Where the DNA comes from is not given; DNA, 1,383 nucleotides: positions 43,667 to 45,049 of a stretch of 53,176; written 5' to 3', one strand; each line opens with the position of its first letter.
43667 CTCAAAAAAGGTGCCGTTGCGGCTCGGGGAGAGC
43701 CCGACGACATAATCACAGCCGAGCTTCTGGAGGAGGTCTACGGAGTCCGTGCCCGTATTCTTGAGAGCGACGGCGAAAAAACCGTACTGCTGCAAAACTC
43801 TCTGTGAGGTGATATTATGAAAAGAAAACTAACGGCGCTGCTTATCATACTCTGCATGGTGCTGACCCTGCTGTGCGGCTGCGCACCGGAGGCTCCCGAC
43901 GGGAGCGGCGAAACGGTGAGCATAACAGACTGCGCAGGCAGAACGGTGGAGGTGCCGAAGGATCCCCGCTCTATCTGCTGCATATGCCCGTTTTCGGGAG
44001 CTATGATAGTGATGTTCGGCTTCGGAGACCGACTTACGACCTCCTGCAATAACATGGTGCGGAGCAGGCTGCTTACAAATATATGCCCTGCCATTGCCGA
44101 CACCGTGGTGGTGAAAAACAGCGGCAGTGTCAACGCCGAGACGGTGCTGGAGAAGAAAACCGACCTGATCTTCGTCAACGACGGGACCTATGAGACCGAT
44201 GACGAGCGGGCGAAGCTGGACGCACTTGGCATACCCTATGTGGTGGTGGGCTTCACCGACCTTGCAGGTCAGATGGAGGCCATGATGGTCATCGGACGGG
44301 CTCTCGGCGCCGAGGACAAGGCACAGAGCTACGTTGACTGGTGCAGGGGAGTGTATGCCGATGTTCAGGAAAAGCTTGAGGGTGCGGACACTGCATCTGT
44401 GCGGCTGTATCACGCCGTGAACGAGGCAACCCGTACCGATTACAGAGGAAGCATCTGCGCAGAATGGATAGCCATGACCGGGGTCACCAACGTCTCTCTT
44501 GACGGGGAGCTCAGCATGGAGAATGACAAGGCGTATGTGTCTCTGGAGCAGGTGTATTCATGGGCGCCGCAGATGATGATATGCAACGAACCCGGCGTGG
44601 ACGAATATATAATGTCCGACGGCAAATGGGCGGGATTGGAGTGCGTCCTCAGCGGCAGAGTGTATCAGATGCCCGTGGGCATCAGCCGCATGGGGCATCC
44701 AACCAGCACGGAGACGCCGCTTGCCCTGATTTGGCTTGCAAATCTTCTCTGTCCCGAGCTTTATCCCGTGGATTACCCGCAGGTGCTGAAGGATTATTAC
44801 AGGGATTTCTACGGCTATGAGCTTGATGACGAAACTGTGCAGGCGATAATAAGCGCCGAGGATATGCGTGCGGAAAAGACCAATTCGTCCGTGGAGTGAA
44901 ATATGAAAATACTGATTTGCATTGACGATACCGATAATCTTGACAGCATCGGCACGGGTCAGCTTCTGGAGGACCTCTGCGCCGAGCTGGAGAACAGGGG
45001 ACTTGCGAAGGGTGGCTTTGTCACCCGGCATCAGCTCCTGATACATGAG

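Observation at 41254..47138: Isd-like but NEAT-less locus: sortase B next to a chelate ABC importer, a TiaS-like enzyme, a Cys-rich miniprotein and two anchored Ig-like proteins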

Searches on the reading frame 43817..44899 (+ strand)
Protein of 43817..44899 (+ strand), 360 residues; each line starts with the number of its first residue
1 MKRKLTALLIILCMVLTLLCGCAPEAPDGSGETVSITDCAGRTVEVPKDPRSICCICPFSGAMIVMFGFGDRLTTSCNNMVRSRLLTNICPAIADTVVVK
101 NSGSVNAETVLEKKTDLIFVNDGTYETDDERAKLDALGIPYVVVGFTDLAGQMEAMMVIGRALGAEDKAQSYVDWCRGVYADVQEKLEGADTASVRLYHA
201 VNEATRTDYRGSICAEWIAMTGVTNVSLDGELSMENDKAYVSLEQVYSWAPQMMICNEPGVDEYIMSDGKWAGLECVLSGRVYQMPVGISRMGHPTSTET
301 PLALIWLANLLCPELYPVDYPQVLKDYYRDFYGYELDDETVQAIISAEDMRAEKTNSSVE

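Call 3: search_protein_families(library=pfam, proteins=[window:43817-44899:+], max_evalue=1)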
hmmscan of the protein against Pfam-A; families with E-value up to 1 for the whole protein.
window:43817-44899:+ (360 aa): 1 family
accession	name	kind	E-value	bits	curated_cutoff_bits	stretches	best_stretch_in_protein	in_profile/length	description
PF01497.23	Peripla_BP_2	-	5.3e-14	52.6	27.5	1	95-286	39-232/235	Periplasmic binding protein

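Call 4: search_protein_families(library=ncbifam, proteins=[window:43817-44899:+], max_evalue=1)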
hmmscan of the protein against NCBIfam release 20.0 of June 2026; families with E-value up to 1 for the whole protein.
window:43817-44899:+ (360 aa): 4 families
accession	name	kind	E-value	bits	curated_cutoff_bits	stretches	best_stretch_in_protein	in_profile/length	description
TIGR04281.1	peripla_PGF_1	equivalog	7.6e-11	41.7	325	1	34-257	5-216/330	PGF-CTERM-anchored ABC transporter substrate-binding protein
NF010649.0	PRK14048.1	equivalog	8e-11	41.7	374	1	34-256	32-268/374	ferrichrome/ferrioxamine B periplasmic transporter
NF008200.0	PRK10957.1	equivalog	1.8e-05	23.8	205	1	101-237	112-248/330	Fe2+-enterobactin ABC transporter substrate-binding protein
TIGR02328.1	TIGR02328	hypoth_equivalog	0.15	12.6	121.15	1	151-241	19-106/120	TIGR02328 family protein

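Call 41: search_solved_structures(query=window:43817-44899:+, max_evalue=0.01)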
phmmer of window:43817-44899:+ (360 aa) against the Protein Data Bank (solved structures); distinct sequences matched with E-value up to 0.01: 9.
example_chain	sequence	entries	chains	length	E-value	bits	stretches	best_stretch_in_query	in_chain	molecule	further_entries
4ovk_A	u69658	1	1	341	1.1e-21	80.5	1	36-346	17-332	Periplasmic binding protein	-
4hn9_A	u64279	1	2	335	4.1e-17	65.5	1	33-334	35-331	Iron complex transport system substrate-binding protein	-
4pag_A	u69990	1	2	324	1.2e-14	57.4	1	105-342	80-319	Periplasmic binding protein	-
3psa_A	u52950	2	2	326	2e-13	53.4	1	88-333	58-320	protein HI_1472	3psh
4mo9_A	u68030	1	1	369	4.9e-07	32.3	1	32-172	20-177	Periplasmic binding protein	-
4fna_A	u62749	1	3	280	1.1e-06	31.1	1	30-287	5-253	Ferric hydroxamate receptor 2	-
4b8y_A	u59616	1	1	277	1.9e-06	30.4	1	32-288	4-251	FHUD2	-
2etv_A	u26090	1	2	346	0.00036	22.9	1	106-325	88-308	iron(III) ABC transporter, periplasmic iron-binding protein, putative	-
6b2x_A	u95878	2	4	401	0.00056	22.3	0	103-227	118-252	Solute-binding periplasmic protein of iron/siderophore ABC transporter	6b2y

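Call 48: search_solved_structures(query=window:43817-44899:+, max_evalue=1e-10, show_alignments=4)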
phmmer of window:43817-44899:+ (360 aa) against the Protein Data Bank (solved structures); distinct sequences matched with E-value up to 1e-10: 4.
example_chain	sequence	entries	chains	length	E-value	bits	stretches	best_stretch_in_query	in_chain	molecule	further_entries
4ovk_A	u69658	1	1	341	1.1e-21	80.5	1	36-346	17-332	Periplasmic binding protein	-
4hn9_A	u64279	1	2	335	4.1e-17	65.5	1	33-334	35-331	Iron complex transport system substrate-binding protein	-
4pag_A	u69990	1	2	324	1.2e-14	57.4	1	105-342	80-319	Periplasmic binding protein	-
3psa_A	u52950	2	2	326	2e-13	53.4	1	88-333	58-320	protein HI_1472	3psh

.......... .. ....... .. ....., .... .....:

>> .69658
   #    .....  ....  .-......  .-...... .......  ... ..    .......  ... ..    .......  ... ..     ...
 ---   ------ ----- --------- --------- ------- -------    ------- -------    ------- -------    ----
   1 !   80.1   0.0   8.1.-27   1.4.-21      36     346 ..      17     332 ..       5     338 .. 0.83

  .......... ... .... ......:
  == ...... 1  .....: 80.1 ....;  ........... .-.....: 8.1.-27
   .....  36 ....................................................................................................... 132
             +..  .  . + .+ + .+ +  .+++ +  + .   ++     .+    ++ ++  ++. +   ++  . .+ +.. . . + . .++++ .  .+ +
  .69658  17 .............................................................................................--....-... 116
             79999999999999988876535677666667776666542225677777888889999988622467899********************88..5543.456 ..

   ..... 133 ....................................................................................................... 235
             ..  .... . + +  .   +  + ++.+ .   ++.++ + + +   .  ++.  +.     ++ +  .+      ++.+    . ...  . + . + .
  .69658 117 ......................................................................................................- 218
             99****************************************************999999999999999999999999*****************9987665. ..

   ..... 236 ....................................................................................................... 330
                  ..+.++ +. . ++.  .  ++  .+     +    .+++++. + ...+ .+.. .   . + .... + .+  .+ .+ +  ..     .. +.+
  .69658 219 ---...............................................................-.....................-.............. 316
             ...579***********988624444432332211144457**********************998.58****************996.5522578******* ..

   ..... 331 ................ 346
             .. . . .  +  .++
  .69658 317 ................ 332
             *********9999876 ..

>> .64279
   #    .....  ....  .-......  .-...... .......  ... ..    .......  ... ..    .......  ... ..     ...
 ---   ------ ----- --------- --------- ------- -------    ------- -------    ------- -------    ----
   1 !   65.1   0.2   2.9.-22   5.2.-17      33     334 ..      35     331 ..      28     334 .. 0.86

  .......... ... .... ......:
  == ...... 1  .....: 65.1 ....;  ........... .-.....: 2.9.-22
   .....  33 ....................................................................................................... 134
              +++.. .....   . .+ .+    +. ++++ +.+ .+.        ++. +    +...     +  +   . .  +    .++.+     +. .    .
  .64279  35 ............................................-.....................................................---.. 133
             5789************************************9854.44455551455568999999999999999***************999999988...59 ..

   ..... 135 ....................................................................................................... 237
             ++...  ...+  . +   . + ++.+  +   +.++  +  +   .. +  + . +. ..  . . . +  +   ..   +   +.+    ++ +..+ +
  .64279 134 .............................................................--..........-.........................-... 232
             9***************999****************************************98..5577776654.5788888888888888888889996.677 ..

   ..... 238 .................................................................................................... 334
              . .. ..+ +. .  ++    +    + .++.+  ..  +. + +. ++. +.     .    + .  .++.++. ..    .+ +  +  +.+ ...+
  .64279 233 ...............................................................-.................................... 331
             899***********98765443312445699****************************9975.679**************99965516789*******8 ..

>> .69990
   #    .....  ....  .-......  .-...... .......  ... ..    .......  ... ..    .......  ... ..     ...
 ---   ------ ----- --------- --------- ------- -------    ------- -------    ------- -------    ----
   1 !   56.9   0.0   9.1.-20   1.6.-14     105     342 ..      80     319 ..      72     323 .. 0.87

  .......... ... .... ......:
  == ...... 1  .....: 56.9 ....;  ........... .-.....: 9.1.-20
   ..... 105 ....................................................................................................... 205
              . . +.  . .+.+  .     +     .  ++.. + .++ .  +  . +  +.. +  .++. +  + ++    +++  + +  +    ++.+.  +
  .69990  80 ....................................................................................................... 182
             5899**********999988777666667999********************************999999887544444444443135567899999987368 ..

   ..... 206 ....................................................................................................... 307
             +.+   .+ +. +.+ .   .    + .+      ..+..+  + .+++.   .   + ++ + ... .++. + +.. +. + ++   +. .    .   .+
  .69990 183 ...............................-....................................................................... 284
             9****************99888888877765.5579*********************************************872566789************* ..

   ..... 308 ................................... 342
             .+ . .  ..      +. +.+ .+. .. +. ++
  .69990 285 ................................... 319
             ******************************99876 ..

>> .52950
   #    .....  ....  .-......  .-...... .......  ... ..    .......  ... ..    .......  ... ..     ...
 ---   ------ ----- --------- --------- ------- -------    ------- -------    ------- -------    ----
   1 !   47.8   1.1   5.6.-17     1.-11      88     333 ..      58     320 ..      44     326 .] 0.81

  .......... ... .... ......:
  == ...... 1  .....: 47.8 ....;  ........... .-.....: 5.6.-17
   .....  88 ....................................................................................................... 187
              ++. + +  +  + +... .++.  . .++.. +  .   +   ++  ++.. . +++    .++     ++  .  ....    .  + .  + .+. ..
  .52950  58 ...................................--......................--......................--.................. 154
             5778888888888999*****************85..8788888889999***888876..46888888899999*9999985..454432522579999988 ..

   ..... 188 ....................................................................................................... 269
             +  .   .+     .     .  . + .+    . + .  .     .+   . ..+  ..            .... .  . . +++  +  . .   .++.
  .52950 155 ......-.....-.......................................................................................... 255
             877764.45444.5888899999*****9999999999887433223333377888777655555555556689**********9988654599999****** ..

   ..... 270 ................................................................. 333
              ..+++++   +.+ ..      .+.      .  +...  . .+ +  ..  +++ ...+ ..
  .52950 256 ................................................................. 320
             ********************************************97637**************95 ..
